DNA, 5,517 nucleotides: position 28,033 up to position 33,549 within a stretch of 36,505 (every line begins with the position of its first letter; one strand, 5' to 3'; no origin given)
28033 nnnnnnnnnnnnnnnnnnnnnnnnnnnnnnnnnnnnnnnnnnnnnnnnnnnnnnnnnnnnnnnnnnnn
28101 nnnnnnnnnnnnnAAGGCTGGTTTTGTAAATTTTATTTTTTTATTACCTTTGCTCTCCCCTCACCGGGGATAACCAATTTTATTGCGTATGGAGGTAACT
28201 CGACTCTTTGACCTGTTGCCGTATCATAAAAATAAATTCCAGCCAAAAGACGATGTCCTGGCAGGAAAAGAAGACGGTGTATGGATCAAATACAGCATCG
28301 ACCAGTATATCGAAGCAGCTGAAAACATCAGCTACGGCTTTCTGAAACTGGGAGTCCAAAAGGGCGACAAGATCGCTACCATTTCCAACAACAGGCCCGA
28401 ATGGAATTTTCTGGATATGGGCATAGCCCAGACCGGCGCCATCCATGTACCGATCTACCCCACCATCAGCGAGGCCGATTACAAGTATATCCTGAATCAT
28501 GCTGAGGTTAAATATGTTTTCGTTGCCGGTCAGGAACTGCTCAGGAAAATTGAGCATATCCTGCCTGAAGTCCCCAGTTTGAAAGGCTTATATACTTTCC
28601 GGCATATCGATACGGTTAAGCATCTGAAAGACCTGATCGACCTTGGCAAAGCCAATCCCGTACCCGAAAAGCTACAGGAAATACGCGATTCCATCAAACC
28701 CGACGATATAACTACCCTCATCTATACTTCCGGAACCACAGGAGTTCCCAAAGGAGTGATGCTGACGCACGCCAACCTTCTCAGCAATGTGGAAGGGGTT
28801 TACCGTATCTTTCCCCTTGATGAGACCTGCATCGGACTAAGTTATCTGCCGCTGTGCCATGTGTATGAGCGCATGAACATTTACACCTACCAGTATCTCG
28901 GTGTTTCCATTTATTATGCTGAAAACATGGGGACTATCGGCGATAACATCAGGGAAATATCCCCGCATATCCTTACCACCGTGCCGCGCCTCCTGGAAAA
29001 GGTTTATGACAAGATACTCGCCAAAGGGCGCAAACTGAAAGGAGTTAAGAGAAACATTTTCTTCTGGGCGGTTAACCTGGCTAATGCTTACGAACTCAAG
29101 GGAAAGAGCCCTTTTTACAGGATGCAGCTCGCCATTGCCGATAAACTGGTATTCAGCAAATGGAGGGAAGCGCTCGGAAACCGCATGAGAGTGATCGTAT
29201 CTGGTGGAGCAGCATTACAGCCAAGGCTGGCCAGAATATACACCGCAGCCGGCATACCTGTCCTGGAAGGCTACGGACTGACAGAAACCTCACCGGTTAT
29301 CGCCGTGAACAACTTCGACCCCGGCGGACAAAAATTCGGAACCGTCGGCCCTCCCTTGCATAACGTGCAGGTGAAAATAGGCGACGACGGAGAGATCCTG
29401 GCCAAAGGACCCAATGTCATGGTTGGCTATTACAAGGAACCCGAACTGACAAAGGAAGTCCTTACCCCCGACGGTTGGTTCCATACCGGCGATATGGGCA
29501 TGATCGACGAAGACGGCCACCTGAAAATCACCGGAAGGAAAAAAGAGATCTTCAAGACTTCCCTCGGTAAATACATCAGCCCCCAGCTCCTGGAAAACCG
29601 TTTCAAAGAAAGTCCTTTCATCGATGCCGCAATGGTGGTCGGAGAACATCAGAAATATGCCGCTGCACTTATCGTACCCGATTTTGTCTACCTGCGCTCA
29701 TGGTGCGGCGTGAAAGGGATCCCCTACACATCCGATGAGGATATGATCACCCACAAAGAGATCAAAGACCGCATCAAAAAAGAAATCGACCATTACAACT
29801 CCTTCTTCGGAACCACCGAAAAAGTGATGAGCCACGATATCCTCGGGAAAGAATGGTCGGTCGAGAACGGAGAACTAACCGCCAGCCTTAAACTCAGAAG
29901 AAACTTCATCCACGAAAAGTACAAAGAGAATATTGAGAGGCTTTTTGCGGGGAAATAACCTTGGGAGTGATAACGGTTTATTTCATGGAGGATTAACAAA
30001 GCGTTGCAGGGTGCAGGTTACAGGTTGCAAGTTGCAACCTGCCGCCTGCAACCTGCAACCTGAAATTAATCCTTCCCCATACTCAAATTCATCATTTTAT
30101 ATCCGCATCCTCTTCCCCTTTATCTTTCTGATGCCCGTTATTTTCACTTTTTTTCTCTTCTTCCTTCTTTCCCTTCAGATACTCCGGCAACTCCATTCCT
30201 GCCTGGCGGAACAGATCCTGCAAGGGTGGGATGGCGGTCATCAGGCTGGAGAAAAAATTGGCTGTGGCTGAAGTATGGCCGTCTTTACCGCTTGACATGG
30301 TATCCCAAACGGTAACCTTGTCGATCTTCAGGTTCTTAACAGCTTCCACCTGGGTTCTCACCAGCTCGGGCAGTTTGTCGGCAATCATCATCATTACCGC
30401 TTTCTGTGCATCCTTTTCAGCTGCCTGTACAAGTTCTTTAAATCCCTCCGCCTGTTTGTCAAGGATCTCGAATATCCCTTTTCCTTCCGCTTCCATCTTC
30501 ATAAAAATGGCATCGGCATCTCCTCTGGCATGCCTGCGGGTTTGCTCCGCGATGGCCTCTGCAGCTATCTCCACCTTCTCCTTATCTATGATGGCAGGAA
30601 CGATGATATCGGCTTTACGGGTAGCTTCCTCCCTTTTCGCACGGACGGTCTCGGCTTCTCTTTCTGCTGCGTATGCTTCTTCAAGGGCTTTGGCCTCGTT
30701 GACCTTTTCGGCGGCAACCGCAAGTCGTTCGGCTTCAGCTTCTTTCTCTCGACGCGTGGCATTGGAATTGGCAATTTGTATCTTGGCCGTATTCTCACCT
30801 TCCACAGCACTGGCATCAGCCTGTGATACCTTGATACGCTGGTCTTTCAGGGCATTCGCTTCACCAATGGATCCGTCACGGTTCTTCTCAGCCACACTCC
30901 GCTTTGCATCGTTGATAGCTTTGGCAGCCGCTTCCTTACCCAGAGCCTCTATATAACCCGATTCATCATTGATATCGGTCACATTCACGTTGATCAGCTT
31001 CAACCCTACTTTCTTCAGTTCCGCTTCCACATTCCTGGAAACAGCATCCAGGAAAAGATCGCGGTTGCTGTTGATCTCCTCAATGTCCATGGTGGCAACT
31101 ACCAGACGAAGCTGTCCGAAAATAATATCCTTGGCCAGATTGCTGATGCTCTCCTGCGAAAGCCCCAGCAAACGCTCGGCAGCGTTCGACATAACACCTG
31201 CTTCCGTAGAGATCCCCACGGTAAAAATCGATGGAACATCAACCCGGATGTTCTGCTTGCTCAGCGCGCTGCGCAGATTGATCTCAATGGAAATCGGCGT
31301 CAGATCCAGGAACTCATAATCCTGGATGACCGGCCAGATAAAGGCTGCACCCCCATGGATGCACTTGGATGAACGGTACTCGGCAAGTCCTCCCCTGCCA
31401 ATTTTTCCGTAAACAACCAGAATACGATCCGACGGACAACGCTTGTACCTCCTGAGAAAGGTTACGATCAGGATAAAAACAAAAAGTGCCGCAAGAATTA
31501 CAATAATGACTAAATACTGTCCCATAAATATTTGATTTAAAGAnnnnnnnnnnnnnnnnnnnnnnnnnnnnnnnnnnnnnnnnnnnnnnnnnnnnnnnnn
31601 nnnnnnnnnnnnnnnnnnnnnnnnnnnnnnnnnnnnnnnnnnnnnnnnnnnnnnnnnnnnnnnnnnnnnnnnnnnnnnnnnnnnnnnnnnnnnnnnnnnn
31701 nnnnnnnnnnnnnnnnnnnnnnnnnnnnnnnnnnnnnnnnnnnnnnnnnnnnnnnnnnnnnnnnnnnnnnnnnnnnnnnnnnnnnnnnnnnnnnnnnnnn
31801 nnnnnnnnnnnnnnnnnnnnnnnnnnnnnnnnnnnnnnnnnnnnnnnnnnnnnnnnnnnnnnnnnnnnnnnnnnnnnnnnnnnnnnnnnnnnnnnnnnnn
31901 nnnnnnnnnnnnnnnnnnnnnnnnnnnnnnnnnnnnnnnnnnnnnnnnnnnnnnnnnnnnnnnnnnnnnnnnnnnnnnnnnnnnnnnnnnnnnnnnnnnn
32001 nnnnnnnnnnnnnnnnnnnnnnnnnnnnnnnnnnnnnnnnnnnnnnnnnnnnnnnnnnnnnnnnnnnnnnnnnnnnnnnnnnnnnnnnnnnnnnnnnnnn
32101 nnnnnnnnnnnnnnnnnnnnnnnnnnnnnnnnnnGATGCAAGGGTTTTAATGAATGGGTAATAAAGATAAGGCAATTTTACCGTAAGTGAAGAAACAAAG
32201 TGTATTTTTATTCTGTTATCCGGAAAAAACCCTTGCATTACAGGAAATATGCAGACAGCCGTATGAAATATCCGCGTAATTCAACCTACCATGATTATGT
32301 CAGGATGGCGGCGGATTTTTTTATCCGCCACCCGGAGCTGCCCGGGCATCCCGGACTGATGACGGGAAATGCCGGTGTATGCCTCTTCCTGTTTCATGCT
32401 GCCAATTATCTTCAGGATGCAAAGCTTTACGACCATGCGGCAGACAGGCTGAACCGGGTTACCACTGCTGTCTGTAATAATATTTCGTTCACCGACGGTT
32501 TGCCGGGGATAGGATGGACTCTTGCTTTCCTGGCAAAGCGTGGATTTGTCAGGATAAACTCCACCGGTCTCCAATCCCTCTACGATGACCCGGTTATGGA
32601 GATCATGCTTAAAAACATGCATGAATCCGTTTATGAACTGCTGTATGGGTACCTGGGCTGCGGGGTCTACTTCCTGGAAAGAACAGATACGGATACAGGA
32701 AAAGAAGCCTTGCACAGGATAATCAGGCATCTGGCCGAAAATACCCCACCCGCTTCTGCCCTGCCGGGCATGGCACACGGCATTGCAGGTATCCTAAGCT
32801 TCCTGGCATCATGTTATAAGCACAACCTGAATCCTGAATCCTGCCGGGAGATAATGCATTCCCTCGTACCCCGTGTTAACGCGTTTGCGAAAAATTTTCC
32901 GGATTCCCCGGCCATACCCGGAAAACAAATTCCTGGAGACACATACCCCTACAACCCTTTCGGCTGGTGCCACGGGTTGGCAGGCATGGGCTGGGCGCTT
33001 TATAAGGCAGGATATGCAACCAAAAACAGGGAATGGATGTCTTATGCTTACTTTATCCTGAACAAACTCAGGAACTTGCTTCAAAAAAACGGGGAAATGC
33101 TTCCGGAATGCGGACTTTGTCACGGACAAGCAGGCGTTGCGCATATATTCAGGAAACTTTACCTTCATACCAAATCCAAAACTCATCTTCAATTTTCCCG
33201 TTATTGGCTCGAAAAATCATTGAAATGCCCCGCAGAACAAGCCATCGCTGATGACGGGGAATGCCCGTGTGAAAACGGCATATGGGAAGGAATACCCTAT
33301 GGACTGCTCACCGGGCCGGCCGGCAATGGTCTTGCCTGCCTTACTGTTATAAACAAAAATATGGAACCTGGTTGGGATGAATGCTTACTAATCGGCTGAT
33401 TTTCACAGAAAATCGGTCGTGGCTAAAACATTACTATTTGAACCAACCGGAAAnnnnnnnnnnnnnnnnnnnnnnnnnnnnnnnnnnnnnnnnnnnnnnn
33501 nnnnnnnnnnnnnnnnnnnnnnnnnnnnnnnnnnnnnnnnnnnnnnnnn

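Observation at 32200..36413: Class I lanthipeptide modification operon: lanC followed by a split lanB (glutamylation and elimination domains as separate genes)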

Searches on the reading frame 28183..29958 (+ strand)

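Call 11: search_protein_families(library=pfam, proteins=[window:28183-29958:+], max_evalue=0.00001)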
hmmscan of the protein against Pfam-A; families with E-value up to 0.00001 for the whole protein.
window:28183-29958:+ (591 aa): 2 families
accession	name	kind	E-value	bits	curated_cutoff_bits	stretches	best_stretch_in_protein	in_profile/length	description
PF00501.34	AMP-binding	-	4.9e-72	243.3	29.9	1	32-417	17-384/384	AMP-binding enzyme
PF23562.2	AMP-binding_C_3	-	6.1e-08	33.5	20.8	1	459-589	6-121/124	AMP-binding enzyme C-terminal domain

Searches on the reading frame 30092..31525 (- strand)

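Call 11: search_protein_families(library=pfam, proteins=[window:30092-31525:-], max_evalue=0.00001)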
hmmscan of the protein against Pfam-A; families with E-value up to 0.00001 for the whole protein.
window:30092-31525:- (477 aa): 1 family
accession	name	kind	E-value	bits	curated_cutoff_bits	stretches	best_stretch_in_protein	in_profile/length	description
PF01145.31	Band_7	-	7.5e-28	98.2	23.6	1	33-215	6-175/176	SPFH domain / Band 7 family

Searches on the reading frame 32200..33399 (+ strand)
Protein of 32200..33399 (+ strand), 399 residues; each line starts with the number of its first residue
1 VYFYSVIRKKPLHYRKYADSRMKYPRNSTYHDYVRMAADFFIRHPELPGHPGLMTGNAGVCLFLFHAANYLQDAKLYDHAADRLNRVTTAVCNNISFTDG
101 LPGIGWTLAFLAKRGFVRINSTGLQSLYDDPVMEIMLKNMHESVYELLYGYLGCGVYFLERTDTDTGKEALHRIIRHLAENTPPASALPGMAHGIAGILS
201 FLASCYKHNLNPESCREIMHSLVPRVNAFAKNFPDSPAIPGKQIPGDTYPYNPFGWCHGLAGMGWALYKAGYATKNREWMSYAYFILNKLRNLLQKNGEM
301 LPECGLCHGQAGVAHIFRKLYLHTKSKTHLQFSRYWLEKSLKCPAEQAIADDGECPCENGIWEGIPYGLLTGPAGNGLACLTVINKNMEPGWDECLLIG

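Call 3: search_protein_families(library=pfam, proteins=[window:32200-33399:+], max_evalue=0.01)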
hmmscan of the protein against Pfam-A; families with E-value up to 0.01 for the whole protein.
window:32200-33399:+ (399 aa): 1 family
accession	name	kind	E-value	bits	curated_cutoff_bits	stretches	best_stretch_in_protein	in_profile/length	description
PF05147.19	LANC_like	-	2.1e-36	125.7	23.2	1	51-397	5-350/350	Lanthionine synthetase C-like protein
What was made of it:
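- On Class I lanthipeptide biosynthetic system (LanB + LanC): LANC_like 2.1e-36, full-length (call 3).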

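Call 4: search_protein_families(library=ncbifam, proteins=[window:32200-33399:+], max_evalue=0.01)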
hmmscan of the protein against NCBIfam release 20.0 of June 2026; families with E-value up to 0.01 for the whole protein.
window:32200-33399:+ (399 aa): 3 families
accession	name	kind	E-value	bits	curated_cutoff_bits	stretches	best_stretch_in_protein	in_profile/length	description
NF038150.1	lanthi_synth_IV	equivalog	8.3e-23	80.6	650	1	25-331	527-795/851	class IV lanthionine synthetase LanL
NF038151.1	lanthi_synth_III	equivalog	1.8e-21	76.2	575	2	258-394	607-744/833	class III lanthionine synthetase LanKC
TIGR03897.1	lanti_2_LanM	subfamily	9.5e-20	70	304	1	51-385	593-931/932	type 2 lanthipeptide synthetase LanM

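Call 27: search_solved_structures(query=window:32200-33399:+, max_evalue=0.001, show_alignments=2)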
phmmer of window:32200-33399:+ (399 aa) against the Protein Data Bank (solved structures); distinct sequences matched with E-value up to 0.001: 7.
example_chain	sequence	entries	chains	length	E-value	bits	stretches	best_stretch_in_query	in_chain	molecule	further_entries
3t33_A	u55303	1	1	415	4.2e-10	42.4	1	190-355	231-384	G protein coupled receptor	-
8d0v_A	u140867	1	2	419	1e-07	34.5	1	190-331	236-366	Glutathione S-transferase LANCL1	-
8czk_A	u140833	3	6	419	1.9e-07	33.6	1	190-331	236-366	Glutathione S-transferase LANCL1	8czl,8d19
3e6u_A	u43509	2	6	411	2.1e-07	33.5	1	190-331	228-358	LanC-like protein 1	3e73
8byk_A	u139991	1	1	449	6.1e-06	28.7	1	189-393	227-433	Lanthionine synthetase C-like protein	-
6wq1_A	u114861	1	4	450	4.6e-05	25.8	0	190-333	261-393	LanC-like protein 2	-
6st5_A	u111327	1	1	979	0.00046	22.5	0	176-316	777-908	LicM2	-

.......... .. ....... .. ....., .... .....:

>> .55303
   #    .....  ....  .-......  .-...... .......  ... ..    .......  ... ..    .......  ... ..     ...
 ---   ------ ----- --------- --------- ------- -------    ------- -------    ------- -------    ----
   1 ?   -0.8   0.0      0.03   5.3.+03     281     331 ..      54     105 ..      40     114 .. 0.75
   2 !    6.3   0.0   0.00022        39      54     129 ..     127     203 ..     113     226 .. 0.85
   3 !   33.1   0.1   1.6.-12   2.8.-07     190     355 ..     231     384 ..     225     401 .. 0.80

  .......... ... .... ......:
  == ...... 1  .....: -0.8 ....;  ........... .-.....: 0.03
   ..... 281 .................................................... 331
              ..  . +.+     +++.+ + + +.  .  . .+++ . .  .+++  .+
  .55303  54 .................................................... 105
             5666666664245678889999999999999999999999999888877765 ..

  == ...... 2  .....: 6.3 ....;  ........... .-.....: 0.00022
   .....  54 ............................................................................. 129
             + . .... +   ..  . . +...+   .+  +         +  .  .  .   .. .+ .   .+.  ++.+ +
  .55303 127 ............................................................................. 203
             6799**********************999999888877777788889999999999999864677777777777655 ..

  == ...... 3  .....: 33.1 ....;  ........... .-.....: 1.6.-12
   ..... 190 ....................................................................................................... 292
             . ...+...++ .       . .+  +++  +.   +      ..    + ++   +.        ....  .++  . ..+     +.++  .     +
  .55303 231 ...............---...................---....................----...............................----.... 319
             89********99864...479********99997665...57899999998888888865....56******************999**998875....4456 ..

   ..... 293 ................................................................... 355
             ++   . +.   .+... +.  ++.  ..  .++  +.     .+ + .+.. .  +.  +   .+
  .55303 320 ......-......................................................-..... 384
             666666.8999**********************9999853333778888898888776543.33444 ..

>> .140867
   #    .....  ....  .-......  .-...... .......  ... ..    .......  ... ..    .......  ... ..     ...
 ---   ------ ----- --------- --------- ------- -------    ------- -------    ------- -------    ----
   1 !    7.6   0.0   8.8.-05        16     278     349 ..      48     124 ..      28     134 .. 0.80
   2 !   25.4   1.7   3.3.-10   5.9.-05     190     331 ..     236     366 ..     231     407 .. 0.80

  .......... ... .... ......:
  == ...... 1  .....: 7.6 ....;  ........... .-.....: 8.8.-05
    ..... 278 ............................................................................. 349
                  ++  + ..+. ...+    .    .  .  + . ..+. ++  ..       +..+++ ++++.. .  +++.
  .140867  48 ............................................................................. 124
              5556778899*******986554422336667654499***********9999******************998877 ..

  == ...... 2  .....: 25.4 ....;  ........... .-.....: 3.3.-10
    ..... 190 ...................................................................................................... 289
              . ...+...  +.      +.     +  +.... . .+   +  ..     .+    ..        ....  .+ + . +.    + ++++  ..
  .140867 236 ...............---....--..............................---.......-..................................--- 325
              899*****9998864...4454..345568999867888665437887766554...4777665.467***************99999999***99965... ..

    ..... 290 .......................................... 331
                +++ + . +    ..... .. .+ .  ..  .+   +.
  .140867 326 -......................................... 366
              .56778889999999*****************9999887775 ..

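Call 87: predict_structure(protein=window:32263-33399:+)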
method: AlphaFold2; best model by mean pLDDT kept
length: 378 residues; sequences in the alignment: 1
mean_pLDDT: 53.9   pTM: 0.52
mean pLDDT of the five models: 53.9, 52.0, 49.7, 49.3, 42.7
residues with pLDDT >= 90: 0; 70-90: 57; 50-70: 183; < 50: 138
segments of 3 or more residues with pLDDT < 50: 1-10, 28-34, 76-85, 95-106, 109-127, 218-230, 281-284, 320-378
pLDDT, mean of each block of 10 residues (from residue 1): 39 57 57 51 59 58 64 49 47 49 48 46 46 52 60 64 61 66 64 76 79 58 42 62 73 79 79 63 51 58 66 56 33 27 26 26 29 26
secondary structure, 60 per line:
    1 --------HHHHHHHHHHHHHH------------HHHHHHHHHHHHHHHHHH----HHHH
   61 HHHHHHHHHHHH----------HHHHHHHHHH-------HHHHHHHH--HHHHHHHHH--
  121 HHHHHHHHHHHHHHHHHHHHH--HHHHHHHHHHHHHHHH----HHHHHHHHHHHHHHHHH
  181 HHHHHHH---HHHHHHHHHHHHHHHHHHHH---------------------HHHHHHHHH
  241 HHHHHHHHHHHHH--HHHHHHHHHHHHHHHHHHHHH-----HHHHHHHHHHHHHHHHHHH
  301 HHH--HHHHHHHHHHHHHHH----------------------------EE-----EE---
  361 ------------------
elements in order: H9-22 H35-52 H57-72 H83-92 H100-107 H110-118 H121-141 H144-159 H164-187 H191-210 H232-253 H256-276 H282-303 H306-320

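Call 89: fold_search(model_id=the predicted structure, library=pdb)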
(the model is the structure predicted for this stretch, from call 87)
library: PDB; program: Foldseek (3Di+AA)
matches with E <= 10: 1135; with E <= 0.001: 0
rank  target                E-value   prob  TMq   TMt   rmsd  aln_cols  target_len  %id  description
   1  7ue2_A                1.4e-03  1.00  0.32  0.37  11.9       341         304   11  Crystal structure of designed helical repeat protein RPB_PLP3_R6 bound to PLPx6 peptide (released 2023-03-29)
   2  8cav_B                1.5e-03  1.00  0.35  0.19   9.6       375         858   15  Discovery of the lanthipeptide Curvocidin and structural insights into its trifunctional synthetase CuvL (released 2023-06-14)
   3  3ceq_A                7.3e-03  0.97  0.22  0.28  12.7       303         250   16  The TPR domain of Human Kinesin Light Chain 2 (hKLC2) (released 2008-08-12)
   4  8jal_B                1.0e-02  0.95  0.20  0.15  16.3       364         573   11  Structure of CRL2APPBP2 bound with RxxGP degron (dimer) (released 2023-10-18)
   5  7ep2_B                1.1e-02  0.99  0.28  0.34  14.3       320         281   12  Crystal structure of ZYG11B bound to GGFN degron (released 2021-07-14)
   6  8v3b_a                1.1e-02  0.93  0.21  0.19  19.8       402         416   13  Computational Designed Nanocage O43_129_+4 (released 2024-03-13)
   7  9mg8_B                1.6e-02  0.47  0.15  0.16  22.3       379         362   14  Crystal Structure of b-iTHR-110 (released 2025-12-17)
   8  5a7d_C                1.7e-02  0.77  0.18  0.19  17.1       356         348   11  Tetrameric assembly of LGN with Inscuteable (released 2016-08-03)
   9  4hor_A                1.9e-02  0.60  0.17  0.14  18.3       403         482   10  Crystal Structure of Full-Length Human IFIT5 with 5`-triphosphate Oligocytidine (released 2013-01-23)
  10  5a7d_F                2.0e-02  0.97  0.26  0.27  10.9       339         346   12  Tetrameric assembly of LGN with Inscuteable (released 2016-08-03)
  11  3wrf                  2.0e-02  0.99  0.28  0.19   9.7       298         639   10  The crystal structure of native HypBA1 from Bifidobacterium longum JCM 1217 (released 2014-09-03)
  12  8fbj                  2.9e-02  0.87  0.19  0.22  15.2       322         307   10  Improving the secretion of designed protein assemblies through negative design of cryptic transmembrane domains (released 2023-03-22)
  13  8jaq_K                3.1e-02  0.85  0.21  0.16  15.4       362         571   11  Structure of CRL2APPBP2 bound with RxxGP degron (tetramer) (released 2023-10-18)
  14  5cwm                  3.3e-02  1.00  0.34  0.50   6.1       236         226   13  Crystal structure of de novo designed helical repeat protein DHR64 (released 2015-12-16)
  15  4wnf_A                3.3e-02  0.99  0.30  0.39   9.9       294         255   12  Crystal structure of the oxidized TPR domain of LGN in complex with Frmpd4/Preso1 at 2.9 Angstrom resolution (released 2015-09-16)
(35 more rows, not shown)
